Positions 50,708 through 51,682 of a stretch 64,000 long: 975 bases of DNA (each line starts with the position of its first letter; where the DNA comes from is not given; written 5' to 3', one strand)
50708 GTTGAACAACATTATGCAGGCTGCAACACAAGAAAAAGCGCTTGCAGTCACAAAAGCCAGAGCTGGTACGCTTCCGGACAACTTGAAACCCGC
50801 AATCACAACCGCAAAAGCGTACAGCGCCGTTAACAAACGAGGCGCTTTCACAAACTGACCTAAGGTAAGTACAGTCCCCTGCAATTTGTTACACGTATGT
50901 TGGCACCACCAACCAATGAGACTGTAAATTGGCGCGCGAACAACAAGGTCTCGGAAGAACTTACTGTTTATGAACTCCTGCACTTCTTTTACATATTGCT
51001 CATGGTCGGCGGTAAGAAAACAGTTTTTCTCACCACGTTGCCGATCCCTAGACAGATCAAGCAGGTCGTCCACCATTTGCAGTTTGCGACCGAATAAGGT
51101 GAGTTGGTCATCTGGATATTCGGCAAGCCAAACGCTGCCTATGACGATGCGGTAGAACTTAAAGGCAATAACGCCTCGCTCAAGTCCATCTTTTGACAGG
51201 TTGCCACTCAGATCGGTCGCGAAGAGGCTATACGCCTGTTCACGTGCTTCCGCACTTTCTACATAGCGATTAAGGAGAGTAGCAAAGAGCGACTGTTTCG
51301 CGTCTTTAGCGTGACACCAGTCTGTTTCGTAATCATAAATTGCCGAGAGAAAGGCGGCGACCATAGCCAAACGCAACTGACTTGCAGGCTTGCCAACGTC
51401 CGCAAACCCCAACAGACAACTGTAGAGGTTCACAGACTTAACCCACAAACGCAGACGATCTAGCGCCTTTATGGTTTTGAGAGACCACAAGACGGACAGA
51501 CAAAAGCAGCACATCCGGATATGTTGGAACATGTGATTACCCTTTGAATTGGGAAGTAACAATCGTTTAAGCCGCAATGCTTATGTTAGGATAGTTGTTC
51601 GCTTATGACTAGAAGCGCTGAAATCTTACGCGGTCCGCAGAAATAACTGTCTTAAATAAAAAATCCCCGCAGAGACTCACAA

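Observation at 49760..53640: Island with its own terminator family: squalene/phytoene-synthase::UbiA fusion, an unknown 325-aa gene and a RelE/ParD-like pair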

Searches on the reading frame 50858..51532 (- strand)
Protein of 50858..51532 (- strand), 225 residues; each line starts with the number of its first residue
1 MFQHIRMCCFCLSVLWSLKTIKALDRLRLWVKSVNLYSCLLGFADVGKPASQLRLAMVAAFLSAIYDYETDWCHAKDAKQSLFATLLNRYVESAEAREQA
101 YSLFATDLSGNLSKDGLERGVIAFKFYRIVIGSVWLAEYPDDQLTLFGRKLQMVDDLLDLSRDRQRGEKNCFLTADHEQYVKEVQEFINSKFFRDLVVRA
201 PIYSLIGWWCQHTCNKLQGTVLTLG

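Call 31: search_solved_structures(query=A2, max_evalue=10, show_alignments=4)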
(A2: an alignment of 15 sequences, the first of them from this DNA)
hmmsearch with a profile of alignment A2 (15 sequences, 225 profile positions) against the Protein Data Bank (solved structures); distinct sequences matched with E-value up to 10: 13.
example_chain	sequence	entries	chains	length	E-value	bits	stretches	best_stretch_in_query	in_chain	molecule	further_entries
3aqb_B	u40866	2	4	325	0.043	16.7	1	133-166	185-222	Component B of hexaprenyl diphosphate synthase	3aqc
3tc1_A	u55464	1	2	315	0.11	15.4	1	146-166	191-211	Octaprenyl Pyrophosphate Synthase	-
4lob_A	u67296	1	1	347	0.14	15.1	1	146-170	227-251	Polyprenyl synthetase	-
5hyb_A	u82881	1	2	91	0.15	14.9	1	99-139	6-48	Matrix Protein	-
4zv5_A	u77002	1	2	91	0.15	14.9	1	99-139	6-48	Matrix protein p10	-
2lc5_A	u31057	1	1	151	0.19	14.6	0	65-117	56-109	Calmodulin, putative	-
5i27_A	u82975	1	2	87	0.2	14.6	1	99-139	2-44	Matrix protein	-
3llw_A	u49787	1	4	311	0.31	13.9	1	146-214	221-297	Geranyltranstransferase (IspA)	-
3q1o_A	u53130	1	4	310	0.38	13.6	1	146-185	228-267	Geranyltranstransferase (IspA)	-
9k9b_A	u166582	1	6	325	0.68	12.8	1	140-164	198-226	Solanesyl diphosphate synthase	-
5ze6_A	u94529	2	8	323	1.4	11.8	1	147-170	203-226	Octaprenyl diphosphate synthase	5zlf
3wjk_A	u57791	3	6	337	1.4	11.7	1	147-170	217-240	Octaprenyl diphosphate synthase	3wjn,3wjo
4f62_A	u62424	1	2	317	1.6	11.6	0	145-168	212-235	Geranyltranstransferase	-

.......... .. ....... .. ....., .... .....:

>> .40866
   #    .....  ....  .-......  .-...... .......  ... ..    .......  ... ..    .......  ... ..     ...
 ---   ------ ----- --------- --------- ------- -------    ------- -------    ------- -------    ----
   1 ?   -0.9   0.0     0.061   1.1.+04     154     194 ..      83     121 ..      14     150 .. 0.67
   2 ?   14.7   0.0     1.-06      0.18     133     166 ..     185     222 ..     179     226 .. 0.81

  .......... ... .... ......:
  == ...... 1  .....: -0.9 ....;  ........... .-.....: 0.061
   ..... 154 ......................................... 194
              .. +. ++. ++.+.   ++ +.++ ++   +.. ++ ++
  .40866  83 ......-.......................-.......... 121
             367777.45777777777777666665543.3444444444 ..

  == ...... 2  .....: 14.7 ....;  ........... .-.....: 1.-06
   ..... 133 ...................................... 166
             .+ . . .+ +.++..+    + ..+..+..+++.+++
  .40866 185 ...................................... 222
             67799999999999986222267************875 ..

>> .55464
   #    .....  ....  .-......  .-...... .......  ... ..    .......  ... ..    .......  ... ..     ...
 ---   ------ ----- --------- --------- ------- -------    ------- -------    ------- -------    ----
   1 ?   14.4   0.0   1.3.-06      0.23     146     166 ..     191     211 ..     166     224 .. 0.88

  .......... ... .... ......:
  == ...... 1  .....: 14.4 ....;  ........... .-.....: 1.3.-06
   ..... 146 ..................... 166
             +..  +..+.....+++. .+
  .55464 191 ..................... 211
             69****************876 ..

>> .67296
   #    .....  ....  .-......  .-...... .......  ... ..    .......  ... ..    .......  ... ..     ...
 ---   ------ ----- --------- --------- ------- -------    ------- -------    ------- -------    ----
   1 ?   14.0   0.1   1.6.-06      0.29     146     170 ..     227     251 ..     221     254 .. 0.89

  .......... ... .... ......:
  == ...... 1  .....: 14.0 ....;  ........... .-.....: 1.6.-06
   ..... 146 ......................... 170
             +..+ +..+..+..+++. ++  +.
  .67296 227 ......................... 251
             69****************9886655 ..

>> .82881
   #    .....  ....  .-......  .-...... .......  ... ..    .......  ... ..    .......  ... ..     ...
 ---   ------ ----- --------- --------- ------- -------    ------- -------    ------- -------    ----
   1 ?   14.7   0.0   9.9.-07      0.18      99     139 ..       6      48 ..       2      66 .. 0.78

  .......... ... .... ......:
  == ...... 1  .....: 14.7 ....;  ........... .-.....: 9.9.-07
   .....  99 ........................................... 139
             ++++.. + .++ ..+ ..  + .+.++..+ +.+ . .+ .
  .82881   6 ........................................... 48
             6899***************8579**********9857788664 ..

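Call 40: predict_structure(alignment_id=A2)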
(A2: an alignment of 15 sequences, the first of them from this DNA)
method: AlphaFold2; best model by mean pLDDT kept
length: 225 residues; sequences in the alignment: 15
mean_pLDDT: 94.2   pTM: 0.90
mean pLDDT of the five models: 94.2, 94.0, 94.0, 93.8, 93.7
residues with pLDDT >= 90: 207; 70-90: 13; 50-70: 4; < 50: 1
segments of 3 or more residues with pLDDT < 50: none
pLDDT, mean of each block of 10 residues (from residue 1): 93 97 97 97 87 96 97 92 98 97 96 95 97 95 97 96 92 95 97 96 96 90 52
secondary structure, 60 per line:
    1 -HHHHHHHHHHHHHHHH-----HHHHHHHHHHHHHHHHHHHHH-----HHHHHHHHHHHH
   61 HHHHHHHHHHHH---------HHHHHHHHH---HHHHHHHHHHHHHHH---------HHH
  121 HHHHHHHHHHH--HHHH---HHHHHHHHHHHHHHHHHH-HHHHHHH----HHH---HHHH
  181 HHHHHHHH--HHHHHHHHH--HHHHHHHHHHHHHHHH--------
elements in order: H2-17 H23-43 H49-72 H82-90 H94-108 H118-131 H134-137 H141-158 H160-166 H177-188 H191-199 H202-217

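Call 43: fold_search(model_id=the predicted structure, library=pdb)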
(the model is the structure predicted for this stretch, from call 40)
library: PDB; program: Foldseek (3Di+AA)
matches with E <= 10: 353; with E <= 0.001: 0
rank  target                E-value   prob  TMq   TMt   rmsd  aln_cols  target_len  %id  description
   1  7e4o                  1.3e-02  1.00  0.53  0.43   7.3       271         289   16  Class I Pimarane-Type Diterpene Synthases from Actinomycetes (released 2021-10-06)
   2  5b02_D                3.4e-02  1.00  0.48  0.37   6.8       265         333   12  Structure of the prenyltransferase MoeN5 with a fusion protein tag of Sso7d (released 2016-03-23)
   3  2ftz                  3.5e-02  1.00  0.43  0.38   8.1       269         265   12  Crystal structure of Geranyltranstransferase (EC 2.5.1.10) (tm0161) from THERMOTOGA MARITIMA at 1.90 A resolution (released 2006-02-07)
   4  5b0i_A                3.7e-02  1.00  0.49  0.43   7.6       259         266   13  Structure of MoeN5-Sso7d fusion protein in complex with beta-octyl glucoside (released 2016-03-23)
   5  6j8w_D                5.5e-02  1.00  0.53  0.43   7.8       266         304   11  Structure of MOEN5-SSO7D fusion protein in complex with lig 1 (released 2019-04-17)
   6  6j8v_D                5.5e-02  1.00  0.48  0.40   6.6       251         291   11  Structure of MOEN5-SSO7D fusion protein in complex with ligand 2 (released 2019-04-17)
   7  5b02_B                6.0e-02  1.00  0.53  0.40   6.5       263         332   11  Structure of the prenyltransferase MoeN5 with a fusion protein tag of Sso7d (released 2016-03-23)
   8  1rqj_A                6.5e-02  0.99  0.41  0.34   8.2       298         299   16  Active Conformation of Farnesyl Pyrophosphate Synthase Bound to Isopentyl Pyrophosphate and Risedronate (released 2004-03-02)
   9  5b0m_E                9.2e-02  0.99  0.50  0.44   7.3       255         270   14  Structure of MoeN5-Sso7d fusion protein in complex with beta-dodecyl maltoside (released 2016-03-23)
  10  5b02_C                1.1e-01  0.99  0.49  0.44   6.6       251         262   11  Structure of the prenyltransferase MoeN5 with a fusion protein tag of Sso7d (released 2016-03-23)
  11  1rqi_B                1.2e-01  0.96  0.41  0.34   8.1       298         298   15  Active Conformation of Farnesyl Pyrophosphate Synthase Bound to Isopentyl Pyrophosphate and Dimethylallyl S-Thiolodiph (released 2004-03-02)
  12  7my0_B                1.3e-01  0.85  0.34  0.29   9.6       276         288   12  Sy-CrtE IPP structure (released 2022-06-01)
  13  2for_A                1.3e-01  0.97  0.43  0.37   7.9       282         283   16  Crystal Structure of the Shigella flexneri Farnesyl Pyrophosphate Synthase Complex with an Isopentenyl Pyrophosphate (released 2006-01-31)
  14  1rqi_A                1.5e-01  0.99  0.51  0.42   6.6       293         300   17  Active Conformation of Farnesyl Pyrophosphate Synthase Bound to Isopentyl Pyrophosphate and Dimethylallyl S-Thiolodiph (released 2004-03-02)
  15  8b4m_B                1.5e-01  0.99  0.52  0.41   9.0       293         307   11  Crystal structure of a hydropyrene synthase (M75L variant) in its closed conformation (released 2023-10-04)
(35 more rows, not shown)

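Call 44: search_protein_representatives(alignment_id=A2)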
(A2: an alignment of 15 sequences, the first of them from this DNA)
Query: 15 sequences, 225 profile positions. Proteins with E-value up to 0.001 (for the whole library): 191; up to 1e-10: 160; up to 1e-30: 50. The best 150 are listed.
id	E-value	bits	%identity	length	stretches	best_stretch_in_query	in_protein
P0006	8.6e-98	342.9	-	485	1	1-224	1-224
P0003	1.9e-96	338.5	-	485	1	2-223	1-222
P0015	3.7e-93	327.7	-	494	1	1-223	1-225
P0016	2.1e-92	325.3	-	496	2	2-224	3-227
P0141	8.0e-85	300.5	-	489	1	2-216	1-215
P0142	8.3e-85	300.4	-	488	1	1-222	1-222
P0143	4.7e-83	294.7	-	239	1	1-218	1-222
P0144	7.9e-83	293.9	-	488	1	1-219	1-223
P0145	2.1e-82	292.6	-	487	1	1-221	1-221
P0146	9.9e-82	290.3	-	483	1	2-221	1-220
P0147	1.1e-81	290.3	-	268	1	2-215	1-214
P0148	1.1e-81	290.3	-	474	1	14-223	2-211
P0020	4.1e-81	288.3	-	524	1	2-222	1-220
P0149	5.5e-80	284.6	-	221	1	1-217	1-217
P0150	6.3e-80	284.4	-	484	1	1-220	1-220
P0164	1.4e-71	257.1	-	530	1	1-216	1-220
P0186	6.1e-30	121.0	-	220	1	18-213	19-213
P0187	1.6e-29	119.6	-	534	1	21-207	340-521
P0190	1.0e-28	116.9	-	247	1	16-212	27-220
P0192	3.1e-28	115.4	-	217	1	7-216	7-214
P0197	3.2e-26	108.8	-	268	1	12-213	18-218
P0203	1.1e-25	107.1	-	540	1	21-192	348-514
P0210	7.2e-25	104.4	-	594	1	27-212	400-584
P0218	3.2e-24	102.3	-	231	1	4-221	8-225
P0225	3.0e-23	99.1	-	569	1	10-189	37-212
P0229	8.0e-23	97.7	-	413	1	30-212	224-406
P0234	1.4e-22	96.9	-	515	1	20-203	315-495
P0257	2.9e-20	89.3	-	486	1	31-191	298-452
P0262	1.6e-19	86.8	-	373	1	27-185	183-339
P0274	1.2e-15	74.2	-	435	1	12-186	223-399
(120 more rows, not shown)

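Call 45: search_protein_families(library=pfam, proteins=[P0187, P0203, P0210, P0225, P0229, P0262, P0274, P0257, P0186, P0190], max_evalue=0.01)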
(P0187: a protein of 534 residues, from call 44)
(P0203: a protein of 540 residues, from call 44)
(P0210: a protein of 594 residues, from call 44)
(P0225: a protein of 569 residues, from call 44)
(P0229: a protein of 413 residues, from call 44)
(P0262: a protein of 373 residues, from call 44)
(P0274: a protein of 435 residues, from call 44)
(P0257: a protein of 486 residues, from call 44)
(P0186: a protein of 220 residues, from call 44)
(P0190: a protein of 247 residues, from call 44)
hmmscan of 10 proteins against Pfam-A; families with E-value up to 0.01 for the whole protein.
P0187 (534 aa): 2 families
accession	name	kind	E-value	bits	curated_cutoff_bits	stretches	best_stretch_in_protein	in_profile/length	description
PF00494.24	SQS_PSY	-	7.1e-08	32.9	26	1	69-281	23-230/263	Squalene/phytoene synthase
PF00348.22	polyprenyl_synt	-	0.0024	17.6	27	1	461-484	175-198/251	Polyprenyl synthetase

P0203 (540 aa): 1 family
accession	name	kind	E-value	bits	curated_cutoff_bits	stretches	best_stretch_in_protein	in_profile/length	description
PF00494.24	SQS_PSY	-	4.5e-07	30.3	26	1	193-281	132-225/263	Squalene/phytoene synthase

P0210 (594 aa): 1 family
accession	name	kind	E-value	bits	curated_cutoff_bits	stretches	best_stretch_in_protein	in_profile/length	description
PF00494.24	SQS_PSY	-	1.1e-12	48.7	26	1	84-323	6-221/263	Squalene/phytoene synthase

P0225 (569 aa): 1 family
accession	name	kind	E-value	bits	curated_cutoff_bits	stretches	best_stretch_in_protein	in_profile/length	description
PF00494.24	SQS_PSY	-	8.3e-05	22.8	26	1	311-518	9-203/263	Squalene/phytoene synthase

P0229 (413 aa): 1 family
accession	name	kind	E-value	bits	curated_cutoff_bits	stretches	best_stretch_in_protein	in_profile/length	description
PF00348.22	polyprenyl_synt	-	0.0055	16.4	27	1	335-358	173-196/251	Polyprenyl synthetase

P0262 (373 aa): 1 family
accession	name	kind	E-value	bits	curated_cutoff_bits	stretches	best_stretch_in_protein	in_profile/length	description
PF00494.24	SQS_PSY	-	0.0059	16.8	26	0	7-112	125-222/263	Squalene/phytoene synthase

P0274 (435 aa): 0 families

P0257 (486 aa): 1 family
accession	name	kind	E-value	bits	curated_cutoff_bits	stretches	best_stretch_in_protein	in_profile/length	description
PF00494.24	SQS_PSY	-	1.1e-06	29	26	1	9-220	19-222/263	Squalene/phytoene synthase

P0186 (220 aa): 0 families

P0190 (247 aa): 0 families

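Call 53: list_cluster_members(proteins=[P0187, P0210, P0225, P0203, P0186, P0190, P0197, P0218, P0192, P0164])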
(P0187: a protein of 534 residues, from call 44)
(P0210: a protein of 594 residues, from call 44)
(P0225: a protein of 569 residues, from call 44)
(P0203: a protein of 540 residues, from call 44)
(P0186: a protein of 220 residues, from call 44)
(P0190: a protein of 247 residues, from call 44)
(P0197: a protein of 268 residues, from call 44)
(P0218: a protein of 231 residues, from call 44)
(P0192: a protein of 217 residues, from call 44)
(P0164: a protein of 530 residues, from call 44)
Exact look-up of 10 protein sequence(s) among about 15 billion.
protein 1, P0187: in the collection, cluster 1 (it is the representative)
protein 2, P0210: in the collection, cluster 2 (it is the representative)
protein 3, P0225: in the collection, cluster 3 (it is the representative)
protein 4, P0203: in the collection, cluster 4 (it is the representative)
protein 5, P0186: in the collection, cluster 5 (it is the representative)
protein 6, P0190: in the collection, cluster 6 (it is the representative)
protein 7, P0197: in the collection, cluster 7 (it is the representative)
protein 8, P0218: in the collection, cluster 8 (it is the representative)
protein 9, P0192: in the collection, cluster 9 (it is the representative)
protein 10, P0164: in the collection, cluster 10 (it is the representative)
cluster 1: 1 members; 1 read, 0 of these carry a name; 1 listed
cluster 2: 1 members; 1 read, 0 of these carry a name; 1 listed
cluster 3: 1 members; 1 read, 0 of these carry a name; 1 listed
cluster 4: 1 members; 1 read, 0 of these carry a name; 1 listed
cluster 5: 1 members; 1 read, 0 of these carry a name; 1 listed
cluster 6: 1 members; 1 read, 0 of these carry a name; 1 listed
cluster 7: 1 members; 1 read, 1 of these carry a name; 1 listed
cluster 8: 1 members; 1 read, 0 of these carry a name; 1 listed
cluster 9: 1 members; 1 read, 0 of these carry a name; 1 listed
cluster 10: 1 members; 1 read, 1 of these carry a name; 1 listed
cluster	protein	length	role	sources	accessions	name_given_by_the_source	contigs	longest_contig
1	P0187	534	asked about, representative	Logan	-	-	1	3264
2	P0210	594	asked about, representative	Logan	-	-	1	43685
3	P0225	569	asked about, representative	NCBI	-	-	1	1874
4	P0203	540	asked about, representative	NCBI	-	-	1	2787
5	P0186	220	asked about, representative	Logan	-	-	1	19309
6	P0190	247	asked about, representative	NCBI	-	-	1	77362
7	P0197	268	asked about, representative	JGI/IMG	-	hypothetical protein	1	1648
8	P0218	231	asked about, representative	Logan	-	-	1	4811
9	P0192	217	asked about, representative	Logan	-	-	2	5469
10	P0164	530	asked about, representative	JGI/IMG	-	hypothetical protein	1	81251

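Call 55: find_homologous_proteins(query=A4, max_evalue=0.00001)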
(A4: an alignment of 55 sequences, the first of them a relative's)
Query A4 (55 sequences) (247 aa, profile of the alignment): 55 proteins with E <= 0.00001 among 8000 candidates.
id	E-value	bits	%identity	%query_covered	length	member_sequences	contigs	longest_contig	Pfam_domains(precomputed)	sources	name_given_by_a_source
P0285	1.1e-78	282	38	74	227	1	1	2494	-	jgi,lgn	jgi:hypothetical protein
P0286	1.6e-78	281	43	74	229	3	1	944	-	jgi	jgi:hypothetical protein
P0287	4.7e-78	280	38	88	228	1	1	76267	-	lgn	-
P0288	5.5e-78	280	42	73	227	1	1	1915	-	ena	-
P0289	9.0e-78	279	39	88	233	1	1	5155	-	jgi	jgi:hypothetical protein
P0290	3.9e-77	277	37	88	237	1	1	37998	-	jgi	jgi:hypothetical protein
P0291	2.5e-76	274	38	74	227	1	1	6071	-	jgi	jgi:hypothetical protein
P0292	5.9e-76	273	40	70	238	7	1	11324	-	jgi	jgi:hypothetical protein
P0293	7.3e-76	273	43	73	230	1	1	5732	-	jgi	jgi:hypothetical protein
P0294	7.5e-76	273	42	70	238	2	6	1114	-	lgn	-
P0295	8.9e-76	272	35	88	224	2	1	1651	-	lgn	-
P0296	1.5e-75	272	35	88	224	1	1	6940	-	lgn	-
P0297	2.4e-75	271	42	70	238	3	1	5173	-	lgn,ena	-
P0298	2.8e-75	271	40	74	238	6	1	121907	-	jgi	jgi:hypothetical protein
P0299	3.3e-75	271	41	71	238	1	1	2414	-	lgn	-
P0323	7.7e-71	256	41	77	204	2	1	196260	-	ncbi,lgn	ncbi:MAG: hypothetical protein AABN95_01610 [Acidobacteriota bacterium]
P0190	6.8e-70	253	100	100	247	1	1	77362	-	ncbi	-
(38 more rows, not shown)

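Call 56: find_encoding_contigs(protein=P0323, flank=7000, max_places=1)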
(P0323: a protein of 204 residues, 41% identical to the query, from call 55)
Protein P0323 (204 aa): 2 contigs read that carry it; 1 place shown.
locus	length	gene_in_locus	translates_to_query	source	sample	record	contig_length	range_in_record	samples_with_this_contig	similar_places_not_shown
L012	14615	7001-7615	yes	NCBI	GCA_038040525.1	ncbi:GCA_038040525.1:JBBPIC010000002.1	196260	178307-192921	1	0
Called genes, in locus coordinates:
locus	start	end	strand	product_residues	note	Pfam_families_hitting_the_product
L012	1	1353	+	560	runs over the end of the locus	PF02310:B12-binding, PF04055:Radical_SAM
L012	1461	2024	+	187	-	PF07812:TfuA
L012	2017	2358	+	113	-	PF14407:Frankia_peptide (weak)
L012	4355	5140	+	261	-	PF01040:UbiA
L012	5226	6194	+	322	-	-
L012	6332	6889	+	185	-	PF00293:NUDIX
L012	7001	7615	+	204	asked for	-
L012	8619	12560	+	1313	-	-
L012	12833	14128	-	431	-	PF01773:Nucleos_tra2_N, PF07670:Gate, PF07662:Nucleos_tra2_C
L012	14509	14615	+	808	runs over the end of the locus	PF00069:Pkinase, PF07714:PK_Tyr_Ser-Thr, PF03109:ABC1 (weak), PF13432:TPR_16 (faint), PF12895:ANAPC3 (faint), PF07719:TPR_2 (faint), PF13431:TPR_17 (weak), PF14559:TPR_19 (weak), +4 more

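Call 57: find_encoding_contigs(protein=P0298, flank=7000, max_places=1)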
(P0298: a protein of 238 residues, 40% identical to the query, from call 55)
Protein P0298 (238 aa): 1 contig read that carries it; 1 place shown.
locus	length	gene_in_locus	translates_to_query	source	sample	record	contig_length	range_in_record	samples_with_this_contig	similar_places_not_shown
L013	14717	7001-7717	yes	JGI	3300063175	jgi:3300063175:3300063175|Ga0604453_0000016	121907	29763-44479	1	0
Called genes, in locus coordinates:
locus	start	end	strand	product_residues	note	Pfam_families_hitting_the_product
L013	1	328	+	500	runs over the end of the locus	PF12902:Ferritin-like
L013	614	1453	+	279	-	PF13737:DDE_Tnp_1_5, PF01609:DDE_Tnp_1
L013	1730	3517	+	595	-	PF00656:Peptidase_C14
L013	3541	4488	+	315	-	PF00089:Trypsin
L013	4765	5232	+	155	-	PF13384:HTH_23, PF13518:HTH_28 (weak), PF13551:HTH_29, PF13565:HTH_32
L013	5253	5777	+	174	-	PF13358:DDE_3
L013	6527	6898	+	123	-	-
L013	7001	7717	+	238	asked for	-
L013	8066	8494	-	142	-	-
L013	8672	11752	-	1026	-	PF04542:Sigma70_r2 (faint)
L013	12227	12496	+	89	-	-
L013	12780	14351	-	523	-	PF20042:DUF6444, PF13005:zf-IS66 (faint), PF03050:DDE_Tnp_IS66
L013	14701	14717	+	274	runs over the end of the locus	PF01637:ATPase_2 (weak), PF13191:AAA_16 (weak), PF13401:AAA_22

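Call 58: find_encoding_contigs(protein=P0190, flank=7000, max_places=1)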
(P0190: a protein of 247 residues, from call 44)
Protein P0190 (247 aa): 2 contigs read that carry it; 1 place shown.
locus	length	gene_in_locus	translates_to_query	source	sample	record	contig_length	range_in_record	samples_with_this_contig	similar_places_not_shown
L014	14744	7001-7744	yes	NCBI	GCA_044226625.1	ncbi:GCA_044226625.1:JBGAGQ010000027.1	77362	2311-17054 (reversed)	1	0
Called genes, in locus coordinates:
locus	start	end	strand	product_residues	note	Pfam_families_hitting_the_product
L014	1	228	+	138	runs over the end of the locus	-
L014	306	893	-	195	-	PF08843:AbiEii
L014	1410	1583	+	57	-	-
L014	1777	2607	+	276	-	-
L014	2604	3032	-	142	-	PF00903:Glyoxalase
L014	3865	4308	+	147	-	-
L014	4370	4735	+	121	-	-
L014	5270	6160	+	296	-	-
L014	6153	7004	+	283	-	PF01040:UbiA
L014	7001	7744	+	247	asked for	-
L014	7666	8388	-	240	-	-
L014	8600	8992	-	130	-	PF02823:ATP-synt_DE_N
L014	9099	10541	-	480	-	PF02874:ATP-synt_ab_N, PF00006:ATP-synt_ab, PF22919:ATP-synt_VA_C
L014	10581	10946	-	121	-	PF05635:23S_rRNA_IVP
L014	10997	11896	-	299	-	PF00231:ATP-synt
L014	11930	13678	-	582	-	PF02874:ATP-synt_ab_N, PF00006:ATP-synt_ab, PF00306:ATP-synt_ab_C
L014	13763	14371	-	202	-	PF00213:OSCP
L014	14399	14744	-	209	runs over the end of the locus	PF00430:ATP-synt_B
